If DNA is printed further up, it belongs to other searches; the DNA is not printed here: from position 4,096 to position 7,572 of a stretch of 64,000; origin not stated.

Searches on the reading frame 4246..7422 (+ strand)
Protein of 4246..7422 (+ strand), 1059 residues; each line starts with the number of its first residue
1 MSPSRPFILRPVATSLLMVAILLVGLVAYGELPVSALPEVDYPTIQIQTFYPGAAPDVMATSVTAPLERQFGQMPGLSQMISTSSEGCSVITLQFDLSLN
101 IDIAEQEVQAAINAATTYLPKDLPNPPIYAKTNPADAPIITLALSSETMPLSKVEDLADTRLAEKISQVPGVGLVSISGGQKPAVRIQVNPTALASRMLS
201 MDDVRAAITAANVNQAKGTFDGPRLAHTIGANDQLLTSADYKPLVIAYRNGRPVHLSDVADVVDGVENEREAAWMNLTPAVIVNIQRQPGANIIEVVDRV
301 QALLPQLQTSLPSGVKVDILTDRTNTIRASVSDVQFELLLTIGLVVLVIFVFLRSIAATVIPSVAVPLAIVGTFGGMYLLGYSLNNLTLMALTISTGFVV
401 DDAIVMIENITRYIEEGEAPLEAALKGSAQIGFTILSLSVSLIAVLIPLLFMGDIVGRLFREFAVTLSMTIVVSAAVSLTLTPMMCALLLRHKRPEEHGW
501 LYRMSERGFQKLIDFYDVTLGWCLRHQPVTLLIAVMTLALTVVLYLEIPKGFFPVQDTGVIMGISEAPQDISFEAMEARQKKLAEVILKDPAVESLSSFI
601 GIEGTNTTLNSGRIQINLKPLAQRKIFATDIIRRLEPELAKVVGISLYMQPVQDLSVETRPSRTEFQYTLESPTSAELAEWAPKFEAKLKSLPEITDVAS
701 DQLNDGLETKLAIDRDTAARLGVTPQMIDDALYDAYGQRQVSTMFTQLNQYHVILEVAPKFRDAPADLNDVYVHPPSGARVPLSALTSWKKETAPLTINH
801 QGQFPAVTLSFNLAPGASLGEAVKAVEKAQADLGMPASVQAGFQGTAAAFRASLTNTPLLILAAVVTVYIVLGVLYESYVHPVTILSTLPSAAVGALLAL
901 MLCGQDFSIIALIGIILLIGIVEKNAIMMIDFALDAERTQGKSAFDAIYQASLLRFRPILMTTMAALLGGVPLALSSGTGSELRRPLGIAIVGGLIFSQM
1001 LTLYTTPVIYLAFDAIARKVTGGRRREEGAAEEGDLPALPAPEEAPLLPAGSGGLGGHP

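Call 57: search_protein_families(library=pfam, proteins=[window:4246-7422:+], max_evalue=0.00001)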
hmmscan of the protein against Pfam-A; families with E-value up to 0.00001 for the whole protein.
window:4246-7422:+ (1059 aa): 2 families
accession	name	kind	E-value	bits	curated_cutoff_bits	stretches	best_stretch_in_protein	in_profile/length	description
PF00873.25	ACR_tran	-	0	1103.4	28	1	6-1013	4-1020/1021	AcrB/AcrD/AcrF family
PF03176.21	MMPL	-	2.5e-09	37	20.5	1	295-497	105-315/333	MMPL family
